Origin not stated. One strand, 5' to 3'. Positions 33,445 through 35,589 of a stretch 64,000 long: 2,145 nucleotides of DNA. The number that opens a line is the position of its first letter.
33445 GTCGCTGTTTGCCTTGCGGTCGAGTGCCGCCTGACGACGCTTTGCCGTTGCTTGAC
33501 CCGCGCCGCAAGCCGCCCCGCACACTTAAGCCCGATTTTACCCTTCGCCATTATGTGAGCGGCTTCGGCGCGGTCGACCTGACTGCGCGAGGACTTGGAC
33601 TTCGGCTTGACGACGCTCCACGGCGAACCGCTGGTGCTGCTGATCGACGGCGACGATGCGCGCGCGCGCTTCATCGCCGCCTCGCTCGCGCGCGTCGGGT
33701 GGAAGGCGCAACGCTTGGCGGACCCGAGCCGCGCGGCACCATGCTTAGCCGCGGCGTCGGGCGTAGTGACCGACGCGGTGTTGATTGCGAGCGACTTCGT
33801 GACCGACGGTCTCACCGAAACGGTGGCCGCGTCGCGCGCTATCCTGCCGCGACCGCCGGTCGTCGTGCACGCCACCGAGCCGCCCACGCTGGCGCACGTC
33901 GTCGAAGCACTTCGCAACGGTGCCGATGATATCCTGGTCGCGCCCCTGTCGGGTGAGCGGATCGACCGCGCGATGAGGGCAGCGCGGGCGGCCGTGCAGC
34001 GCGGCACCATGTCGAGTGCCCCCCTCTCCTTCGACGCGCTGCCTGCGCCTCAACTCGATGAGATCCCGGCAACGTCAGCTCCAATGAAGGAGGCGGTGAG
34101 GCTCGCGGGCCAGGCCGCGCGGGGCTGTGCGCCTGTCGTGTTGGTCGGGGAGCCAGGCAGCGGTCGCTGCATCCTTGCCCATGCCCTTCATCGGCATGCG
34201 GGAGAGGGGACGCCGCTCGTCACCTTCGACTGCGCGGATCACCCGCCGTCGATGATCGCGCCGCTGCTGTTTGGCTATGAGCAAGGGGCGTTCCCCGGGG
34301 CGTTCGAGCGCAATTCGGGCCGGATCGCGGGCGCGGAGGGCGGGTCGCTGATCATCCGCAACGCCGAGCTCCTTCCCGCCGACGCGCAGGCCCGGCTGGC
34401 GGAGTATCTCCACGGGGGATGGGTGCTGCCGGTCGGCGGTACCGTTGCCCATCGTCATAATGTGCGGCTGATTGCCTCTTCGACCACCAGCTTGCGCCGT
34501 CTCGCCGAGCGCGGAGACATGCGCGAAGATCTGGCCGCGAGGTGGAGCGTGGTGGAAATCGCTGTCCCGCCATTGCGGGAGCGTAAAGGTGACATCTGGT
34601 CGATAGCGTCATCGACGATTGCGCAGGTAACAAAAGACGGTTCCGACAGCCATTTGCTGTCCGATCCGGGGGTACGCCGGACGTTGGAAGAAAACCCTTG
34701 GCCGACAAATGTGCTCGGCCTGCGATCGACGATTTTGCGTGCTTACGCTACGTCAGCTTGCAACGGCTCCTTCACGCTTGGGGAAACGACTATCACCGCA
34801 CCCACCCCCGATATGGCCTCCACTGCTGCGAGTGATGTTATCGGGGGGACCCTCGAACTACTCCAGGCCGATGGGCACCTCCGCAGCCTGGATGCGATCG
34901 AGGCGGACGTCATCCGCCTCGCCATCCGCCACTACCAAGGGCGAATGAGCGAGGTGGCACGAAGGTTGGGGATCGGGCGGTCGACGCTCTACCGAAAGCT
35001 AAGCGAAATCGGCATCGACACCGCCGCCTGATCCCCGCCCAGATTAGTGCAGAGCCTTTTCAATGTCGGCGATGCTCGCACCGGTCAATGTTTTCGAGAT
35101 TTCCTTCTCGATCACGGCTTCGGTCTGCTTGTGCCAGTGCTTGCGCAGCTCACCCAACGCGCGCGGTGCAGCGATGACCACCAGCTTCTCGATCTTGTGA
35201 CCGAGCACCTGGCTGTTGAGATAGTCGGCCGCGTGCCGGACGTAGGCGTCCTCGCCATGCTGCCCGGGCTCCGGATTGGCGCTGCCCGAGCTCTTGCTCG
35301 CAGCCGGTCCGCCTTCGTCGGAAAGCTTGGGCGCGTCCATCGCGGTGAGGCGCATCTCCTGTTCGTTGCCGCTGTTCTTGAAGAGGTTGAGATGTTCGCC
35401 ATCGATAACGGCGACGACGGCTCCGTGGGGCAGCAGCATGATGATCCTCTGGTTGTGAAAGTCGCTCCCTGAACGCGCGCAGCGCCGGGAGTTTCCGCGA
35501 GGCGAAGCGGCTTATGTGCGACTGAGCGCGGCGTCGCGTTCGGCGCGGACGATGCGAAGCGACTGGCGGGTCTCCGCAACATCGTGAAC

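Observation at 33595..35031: NtrC-family regulator with all three catalytic/sigma-54 signatures mutated (ATPase-dead bEBP homologue)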

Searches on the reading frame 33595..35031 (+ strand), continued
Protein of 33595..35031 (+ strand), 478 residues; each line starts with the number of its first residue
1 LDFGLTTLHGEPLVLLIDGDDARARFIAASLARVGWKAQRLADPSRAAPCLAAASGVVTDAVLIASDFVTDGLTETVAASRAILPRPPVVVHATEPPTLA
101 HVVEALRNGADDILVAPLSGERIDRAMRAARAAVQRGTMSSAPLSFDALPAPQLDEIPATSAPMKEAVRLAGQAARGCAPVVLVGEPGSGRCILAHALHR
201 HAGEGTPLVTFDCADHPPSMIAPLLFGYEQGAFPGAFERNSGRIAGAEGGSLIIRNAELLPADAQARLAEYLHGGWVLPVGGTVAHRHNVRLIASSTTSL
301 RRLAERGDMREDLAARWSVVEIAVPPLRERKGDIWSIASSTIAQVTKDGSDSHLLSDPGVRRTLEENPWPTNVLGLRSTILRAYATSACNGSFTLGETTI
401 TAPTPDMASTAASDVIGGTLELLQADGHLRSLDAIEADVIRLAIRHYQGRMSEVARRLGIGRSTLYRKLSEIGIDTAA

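Call 62: fold_search(model_id=the predicted structure, library=pdb)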
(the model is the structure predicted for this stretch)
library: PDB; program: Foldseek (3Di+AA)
matches with E <= 10: 1854; with E <= 0.001: 556
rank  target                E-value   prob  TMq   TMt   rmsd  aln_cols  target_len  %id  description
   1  5m7n_B                3.9e-23  1.00  0.45  0.49  20.3       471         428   22  Crystal structure of NtrX from Brucella abortus in complex with ATP processed with the CrystalDirect automated mountin (released 2017-01-25)
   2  5m7o_B                5.3e-23  1.00  0.44  0.47  20.1       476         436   24  Crystal structure of NtrX from Brucella abortus processed with the CrystalDirect automated mounting and cryo-cooling t (released 2017-01-25)
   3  5m7p_B                2.4e-22  1.00  0.44  0.48  20.1       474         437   24  Crystal structure of NtrX from Brucella abortus in complex with ADP processed with the CrystalDirect automated mountin (released 2017-01-25)
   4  3dzd_A                3.0e-22  1.00  0.47  0.59  17.6       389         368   26  Crystal structure of sigma54 activator NTRC4 in the inactive state (released 2008-11-25)
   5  5m7p_A                7.6e-22  1.00  0.46  0.49  23.9       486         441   22  Crystal structure of NtrX from Brucella abortus in complex with ADP processed with the CrystalDirect automated mountin (released 2017-01-25)
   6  1ny5_A                2.7e-21  1.00  0.44  0.54  17.7       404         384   27  Crystal structure of sigm54 activator (AAA+ ATPase) in the inactive state (released 2003-11-11)
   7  5m7n_A                4.5e-21  1.00  0.46  0.49  23.9       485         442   22  Crystal structure of NtrX from Brucella abortus in complex with ATP processed with the CrystalDirect automated mountin (released 2017-01-25)
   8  1ny5_B                7.2e-21  1.00  0.45  0.55  17.2       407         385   26  Crystal structure of sigm54 activator (AAA+ ATPase) in the inactive state (released 2003-11-11)
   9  5m7o_A                5.5e-20  1.00  0.45  0.47  23.1       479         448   22  Crystal structure of NtrX from Brucella abortus processed with the CrystalDirect automated mounting and cryo-cooling t (released 2017-01-25)
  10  5ep0                  7.5e-20  1.00  0.44  0.54  15.4       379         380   25  Quorum-Sensing Signal Integrator LuxO - Receiver+Catalytic Domains (released 2016-04-20)
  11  4l4u                  7.5e-19  1.00  0.41  0.49  16.4       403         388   26  Crystal structure of construct containing A. aeolicus NtrC1 receiver, central and DNA binding domains (released 2013-08-28)
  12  8p53_C                9.2e-19  1.00  0.46  0.57  22.4       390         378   24  Cryo-EM structure of the c-di-GMP-free FleQ-FleN master regulator complex of P. aeruginosa (released 2023-12-13)
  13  8p53_D                2.0e-18  1.00  0.46  0.57  22.4       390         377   24  Cryo-EM structure of the c-di-GMP-free FleQ-FleN master regulator complex of P. aeruginosa (released 2023-12-13)
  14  7v2b_D                5.2e-18  1.00  0.41  0.51  21.3       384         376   19  Crystal Structure of VpsR display novel dimeric architecture and c-di-GMP binding: mechanistic implications in oligome (released 2022-04-06)
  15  8p53_E                1.1e-17  1.00  0.46  0.55  19.2       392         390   23  Cryo-EM structure of the c-di-GMP-free FleQ-FleN master regulator complex of P. aeruginosa (released 2023-12-13)
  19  7v2b_A                1.2e-15  1.00  0.41  0.52  21.1       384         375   20  Crystal Structure of VpsR display novel dimeric architecture and c-di-GMP binding: mechanistic implications in oligome (released 2022-04-06)
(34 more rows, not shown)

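Call 74: search_protein_representatives(protein=window:33607-35031:+)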
Query: 474 residues. Proteins with E-value up to 0.001 (for the whole library): 124281; up to 1e-10: 83502; up to 1e-30: 3842. The best 150 are listed.
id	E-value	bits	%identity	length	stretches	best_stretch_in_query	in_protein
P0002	1.6e-115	403.1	49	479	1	1-474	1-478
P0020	6.3e-90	318.7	43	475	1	1-474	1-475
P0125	2.5e-82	293.7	89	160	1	316-474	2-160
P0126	5.4e-73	262.9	38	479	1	10-474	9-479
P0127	3.0e-71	257.2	39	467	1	7-474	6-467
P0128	2.8e-66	240.8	36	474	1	8-472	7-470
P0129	4.0e-66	240.3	39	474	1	9-474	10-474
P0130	4.5e-66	240.1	38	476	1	7-474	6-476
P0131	5.8e-66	239.7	39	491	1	8-471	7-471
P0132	2.7e-65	237.5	37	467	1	9-473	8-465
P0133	1.4e-64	235.2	37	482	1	10-474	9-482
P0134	9.1e-64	232.5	35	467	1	4-472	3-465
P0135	2.3e-63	231.2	37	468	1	5-472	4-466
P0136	4.0e-63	230.4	34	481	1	7-472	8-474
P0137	1.7e-61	225.0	31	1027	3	153-381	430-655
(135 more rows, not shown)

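Call 76: find_encoding_contigs(protein=P0125, flank=5000, max_places=3)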
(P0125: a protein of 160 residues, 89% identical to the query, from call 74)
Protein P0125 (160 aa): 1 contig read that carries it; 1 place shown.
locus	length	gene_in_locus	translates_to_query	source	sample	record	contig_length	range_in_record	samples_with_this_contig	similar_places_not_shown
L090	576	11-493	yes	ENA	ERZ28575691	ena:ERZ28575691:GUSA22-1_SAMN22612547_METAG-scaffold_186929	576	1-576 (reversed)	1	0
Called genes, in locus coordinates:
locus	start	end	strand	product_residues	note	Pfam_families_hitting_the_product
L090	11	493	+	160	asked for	PF25601:AAA_lid_14 (weak), PF02796:HTH_7 (faint), PF02954:HTH_8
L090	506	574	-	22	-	?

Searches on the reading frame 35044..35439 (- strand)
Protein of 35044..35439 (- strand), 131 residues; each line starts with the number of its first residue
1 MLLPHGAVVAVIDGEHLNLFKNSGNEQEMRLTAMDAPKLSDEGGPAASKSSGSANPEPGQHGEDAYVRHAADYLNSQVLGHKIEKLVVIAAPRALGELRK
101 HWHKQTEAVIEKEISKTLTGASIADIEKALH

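Call 61: search_protein_families(library=pfam, proteins=[window:35044-35439:-], max_evalue=0.00001)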
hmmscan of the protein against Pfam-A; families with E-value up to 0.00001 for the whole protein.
window:35044-35439:- (131 aa): 2 families
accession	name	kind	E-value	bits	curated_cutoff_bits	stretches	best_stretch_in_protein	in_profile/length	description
PF18856.6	baeRF_family12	-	4.9e-29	102.1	27.7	1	7-130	2-138/138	Bacterial archaeo-eukaryotic release factor family 12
PF10116.14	Host_attach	-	5.7e-23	82.5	26.7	1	8-130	1-138/138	Protein required for attachment to host cells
